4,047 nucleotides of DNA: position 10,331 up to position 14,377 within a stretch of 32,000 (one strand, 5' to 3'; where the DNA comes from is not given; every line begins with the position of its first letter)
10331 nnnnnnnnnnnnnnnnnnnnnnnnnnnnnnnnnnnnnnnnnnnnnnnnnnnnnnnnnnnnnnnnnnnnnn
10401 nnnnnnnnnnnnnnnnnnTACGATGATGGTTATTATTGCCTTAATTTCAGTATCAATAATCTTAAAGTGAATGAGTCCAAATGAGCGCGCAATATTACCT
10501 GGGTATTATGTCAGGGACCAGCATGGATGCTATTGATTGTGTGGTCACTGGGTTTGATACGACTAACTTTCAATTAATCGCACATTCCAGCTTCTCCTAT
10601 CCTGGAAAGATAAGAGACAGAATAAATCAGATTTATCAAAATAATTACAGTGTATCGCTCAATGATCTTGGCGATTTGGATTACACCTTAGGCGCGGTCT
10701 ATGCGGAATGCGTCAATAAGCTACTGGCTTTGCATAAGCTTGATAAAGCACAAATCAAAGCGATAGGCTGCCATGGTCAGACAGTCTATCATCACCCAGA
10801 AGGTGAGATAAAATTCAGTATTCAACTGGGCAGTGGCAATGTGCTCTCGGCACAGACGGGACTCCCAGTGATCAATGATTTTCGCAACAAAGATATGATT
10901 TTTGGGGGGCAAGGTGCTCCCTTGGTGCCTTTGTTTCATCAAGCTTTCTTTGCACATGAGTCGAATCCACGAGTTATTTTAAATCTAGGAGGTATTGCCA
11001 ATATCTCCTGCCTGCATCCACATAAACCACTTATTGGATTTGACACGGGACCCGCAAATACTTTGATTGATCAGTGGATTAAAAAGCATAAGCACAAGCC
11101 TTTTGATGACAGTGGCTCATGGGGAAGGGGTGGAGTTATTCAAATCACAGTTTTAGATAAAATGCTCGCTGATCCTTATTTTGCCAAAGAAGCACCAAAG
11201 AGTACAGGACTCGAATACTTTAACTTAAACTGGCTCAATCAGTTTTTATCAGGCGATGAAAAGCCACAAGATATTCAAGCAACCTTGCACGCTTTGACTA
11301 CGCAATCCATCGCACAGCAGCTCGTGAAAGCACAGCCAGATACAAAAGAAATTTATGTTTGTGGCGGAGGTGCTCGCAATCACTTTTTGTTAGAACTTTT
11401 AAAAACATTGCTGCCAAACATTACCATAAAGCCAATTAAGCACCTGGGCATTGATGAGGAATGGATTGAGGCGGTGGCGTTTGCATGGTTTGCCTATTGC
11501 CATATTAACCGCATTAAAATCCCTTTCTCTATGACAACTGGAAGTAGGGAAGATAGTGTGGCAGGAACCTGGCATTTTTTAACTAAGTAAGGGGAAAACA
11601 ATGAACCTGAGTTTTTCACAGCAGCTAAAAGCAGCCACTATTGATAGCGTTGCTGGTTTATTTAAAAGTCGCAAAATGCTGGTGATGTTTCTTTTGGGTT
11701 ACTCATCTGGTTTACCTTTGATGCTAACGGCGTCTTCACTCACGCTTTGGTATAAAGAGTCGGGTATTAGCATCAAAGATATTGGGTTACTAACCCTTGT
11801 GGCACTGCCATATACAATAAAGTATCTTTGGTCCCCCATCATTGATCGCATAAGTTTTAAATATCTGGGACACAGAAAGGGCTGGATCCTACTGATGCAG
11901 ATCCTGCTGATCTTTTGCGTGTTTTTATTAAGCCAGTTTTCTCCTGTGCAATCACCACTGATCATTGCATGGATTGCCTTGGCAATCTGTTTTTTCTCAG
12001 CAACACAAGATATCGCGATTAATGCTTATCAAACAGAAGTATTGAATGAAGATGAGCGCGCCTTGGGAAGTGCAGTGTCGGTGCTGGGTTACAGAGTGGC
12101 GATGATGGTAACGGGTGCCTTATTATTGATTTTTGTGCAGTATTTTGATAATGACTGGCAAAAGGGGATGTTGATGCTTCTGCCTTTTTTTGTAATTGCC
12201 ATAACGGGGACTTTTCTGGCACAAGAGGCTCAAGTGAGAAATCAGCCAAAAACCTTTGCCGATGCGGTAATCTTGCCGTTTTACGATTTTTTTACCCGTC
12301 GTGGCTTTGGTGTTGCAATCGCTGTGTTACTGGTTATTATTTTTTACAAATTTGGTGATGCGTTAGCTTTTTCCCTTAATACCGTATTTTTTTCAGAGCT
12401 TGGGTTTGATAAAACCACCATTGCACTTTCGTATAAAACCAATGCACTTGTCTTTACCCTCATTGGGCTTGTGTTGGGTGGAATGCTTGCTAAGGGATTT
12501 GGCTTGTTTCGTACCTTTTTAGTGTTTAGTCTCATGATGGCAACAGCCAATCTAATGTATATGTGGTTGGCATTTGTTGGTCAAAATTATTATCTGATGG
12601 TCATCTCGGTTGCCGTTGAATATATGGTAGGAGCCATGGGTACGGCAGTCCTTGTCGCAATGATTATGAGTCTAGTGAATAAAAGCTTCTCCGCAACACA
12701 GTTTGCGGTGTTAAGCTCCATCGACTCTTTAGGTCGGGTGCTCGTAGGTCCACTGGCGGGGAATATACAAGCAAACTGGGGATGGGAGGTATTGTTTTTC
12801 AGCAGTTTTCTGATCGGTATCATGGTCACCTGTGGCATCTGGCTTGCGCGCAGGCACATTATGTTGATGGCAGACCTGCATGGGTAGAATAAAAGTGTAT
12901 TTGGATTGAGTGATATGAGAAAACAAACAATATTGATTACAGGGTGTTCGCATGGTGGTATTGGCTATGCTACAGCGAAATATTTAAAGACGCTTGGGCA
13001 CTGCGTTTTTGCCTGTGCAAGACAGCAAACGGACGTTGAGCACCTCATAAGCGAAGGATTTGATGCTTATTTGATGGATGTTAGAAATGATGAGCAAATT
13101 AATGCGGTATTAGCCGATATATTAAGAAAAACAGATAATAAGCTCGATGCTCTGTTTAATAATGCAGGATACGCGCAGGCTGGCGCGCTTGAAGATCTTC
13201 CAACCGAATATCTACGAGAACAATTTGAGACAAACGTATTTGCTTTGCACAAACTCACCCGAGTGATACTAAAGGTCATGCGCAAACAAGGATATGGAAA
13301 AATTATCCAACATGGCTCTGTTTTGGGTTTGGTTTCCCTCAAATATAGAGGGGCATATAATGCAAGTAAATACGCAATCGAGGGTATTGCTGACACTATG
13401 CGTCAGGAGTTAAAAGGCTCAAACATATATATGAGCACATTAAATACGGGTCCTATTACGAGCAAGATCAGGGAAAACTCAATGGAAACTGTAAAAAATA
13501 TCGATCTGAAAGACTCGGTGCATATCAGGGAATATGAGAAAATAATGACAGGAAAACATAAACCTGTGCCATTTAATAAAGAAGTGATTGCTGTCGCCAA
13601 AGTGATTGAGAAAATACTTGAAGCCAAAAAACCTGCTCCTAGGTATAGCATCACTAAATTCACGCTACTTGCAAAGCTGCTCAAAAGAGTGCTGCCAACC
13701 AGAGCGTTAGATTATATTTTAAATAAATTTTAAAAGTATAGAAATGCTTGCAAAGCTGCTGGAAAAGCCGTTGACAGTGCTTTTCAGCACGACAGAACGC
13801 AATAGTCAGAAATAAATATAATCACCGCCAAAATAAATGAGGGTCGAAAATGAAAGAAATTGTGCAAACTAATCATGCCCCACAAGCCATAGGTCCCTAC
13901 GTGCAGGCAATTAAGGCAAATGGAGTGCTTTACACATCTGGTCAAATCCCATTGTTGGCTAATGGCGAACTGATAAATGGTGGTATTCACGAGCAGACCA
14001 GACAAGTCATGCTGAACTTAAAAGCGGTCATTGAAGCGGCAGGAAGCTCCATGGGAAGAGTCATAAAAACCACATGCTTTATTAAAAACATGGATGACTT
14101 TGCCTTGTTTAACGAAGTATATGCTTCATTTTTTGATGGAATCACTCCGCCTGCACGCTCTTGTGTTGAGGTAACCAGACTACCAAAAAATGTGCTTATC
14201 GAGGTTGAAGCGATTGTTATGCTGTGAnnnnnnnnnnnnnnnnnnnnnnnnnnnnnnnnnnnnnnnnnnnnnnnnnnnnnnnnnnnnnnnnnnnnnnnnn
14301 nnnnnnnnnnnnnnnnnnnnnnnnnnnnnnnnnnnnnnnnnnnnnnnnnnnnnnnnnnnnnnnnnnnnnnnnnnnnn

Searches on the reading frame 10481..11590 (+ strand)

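Call 49: search_protein_families(library=pfam, proteins=[window:10481-11590:+])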
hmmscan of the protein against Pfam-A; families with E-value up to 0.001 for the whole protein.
window:10481-11590:+ (369 aa): 1 family
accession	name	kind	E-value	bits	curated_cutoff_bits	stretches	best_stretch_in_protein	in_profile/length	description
PF03702.20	AnmK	-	8.2e-133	443.4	24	1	4-363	1-363/367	Anhydro-N-acetylmuramic acid kinase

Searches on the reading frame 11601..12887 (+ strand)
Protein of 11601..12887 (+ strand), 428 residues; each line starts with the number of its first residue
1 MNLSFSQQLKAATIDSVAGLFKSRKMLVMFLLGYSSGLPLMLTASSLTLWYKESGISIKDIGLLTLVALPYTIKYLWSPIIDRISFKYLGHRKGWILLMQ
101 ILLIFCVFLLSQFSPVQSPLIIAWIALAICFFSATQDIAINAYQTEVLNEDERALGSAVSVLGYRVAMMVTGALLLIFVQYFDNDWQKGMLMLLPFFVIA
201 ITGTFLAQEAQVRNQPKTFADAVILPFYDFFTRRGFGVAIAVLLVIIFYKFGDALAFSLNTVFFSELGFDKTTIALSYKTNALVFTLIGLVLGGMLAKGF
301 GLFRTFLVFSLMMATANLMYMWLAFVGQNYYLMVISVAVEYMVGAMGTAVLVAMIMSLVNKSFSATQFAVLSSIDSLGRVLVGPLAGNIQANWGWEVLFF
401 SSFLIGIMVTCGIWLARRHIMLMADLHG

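Call 50: search_protein_families(library=pfam, proteins=[window:11601-12887:+])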
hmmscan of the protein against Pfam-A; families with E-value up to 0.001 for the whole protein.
window:11601-12887:+ (428 aa): 2 families
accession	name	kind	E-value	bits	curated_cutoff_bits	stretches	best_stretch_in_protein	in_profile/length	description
PF07690.21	MFS_1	-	1.4e-19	70.6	33.4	2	31-334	3-299/347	Major Facilitator Superfamily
PF13000.13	Acatn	-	5.1e-11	42.2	23.7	1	31-176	7-175/546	Acetyl-coenzyme A transporter 1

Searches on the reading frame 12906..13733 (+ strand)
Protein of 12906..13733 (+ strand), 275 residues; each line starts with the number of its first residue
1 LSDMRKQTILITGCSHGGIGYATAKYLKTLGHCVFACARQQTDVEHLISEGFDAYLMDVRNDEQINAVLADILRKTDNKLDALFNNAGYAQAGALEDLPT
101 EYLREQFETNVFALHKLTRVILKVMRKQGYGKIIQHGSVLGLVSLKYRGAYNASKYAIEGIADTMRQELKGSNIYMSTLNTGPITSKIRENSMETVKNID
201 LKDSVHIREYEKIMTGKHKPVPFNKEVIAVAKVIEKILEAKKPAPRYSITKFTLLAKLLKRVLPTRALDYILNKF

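Call 50: search_protein_families(library=pfam, proteins=[window:12906-13733:+])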
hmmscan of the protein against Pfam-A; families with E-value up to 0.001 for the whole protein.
window:12906-13733:+ (275 aa): 5 families
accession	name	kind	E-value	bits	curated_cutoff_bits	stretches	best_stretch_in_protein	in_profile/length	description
PF00106.31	adh_short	-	1.2e-37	129.7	26.6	1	7-194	1-192/195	short chain dehydrogenase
PF13561.12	adh_short_C2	-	1.4e-25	90.7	27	1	16-191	5-183/236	Enoyl-(Acyl carrier protein) reductase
PF08659.16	KR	-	8.3e-08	32.8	22.6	1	8-170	2-169/180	KR domain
PF01370.27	Epimerase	-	3.4e-06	27.1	20.9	1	9-169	1-160/240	NAD dependent epimerase/dehydratase family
PF08643.16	DUF1776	-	1.5e-05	25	25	1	5-214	2-238/294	Fungal family of unknown function (DUF1776)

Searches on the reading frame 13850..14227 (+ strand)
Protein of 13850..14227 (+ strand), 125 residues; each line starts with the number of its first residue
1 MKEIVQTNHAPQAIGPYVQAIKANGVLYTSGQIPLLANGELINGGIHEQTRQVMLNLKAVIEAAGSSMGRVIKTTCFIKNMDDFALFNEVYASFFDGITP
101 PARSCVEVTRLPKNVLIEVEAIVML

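Call 50: search_protein_families(library=pfam, proteins=[window:13850-14227:+])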
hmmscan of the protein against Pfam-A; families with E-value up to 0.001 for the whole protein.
window:13850-14227:+ (125 aa): 1 family
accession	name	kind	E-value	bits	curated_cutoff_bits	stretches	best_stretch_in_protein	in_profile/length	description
PF01042.26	Ribonuc_L-PSP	-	4.3e-43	146.6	27.3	1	8-124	2-120/121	Endoribonuclease L-PSP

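Call 89: list_cluster_members(proteins=[P0001, window:13850-14227:+, window:16063-16491:+])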
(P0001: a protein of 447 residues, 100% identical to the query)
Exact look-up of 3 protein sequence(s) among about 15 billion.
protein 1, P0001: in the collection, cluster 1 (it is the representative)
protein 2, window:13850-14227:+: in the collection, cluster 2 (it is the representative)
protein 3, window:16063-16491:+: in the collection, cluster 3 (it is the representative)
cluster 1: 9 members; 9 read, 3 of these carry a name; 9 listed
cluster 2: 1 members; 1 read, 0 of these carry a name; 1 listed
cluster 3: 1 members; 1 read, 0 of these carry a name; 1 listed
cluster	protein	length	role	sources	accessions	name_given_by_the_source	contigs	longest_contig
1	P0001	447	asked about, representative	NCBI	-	-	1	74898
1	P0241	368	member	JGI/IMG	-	epoxyqueuosine reductase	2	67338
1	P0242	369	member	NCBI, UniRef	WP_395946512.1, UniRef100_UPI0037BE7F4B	tRNA epoxyqueuosine(34) reductase QueG [Caedibacter taeniospiralis] | tRNA epoxyqueuosine(34) reductase QueG n=1 Tax=Caedibacter taeniospiralis TaxID=28907 ...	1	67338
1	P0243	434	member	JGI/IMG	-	epoxyqueuosine reductase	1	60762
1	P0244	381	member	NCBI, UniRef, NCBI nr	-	-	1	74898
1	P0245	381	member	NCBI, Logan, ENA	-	-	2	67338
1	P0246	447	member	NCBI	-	-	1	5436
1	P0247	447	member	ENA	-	-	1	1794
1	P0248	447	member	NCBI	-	-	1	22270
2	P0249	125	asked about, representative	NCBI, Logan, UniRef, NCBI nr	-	-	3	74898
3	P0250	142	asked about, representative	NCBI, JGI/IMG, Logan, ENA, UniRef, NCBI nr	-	-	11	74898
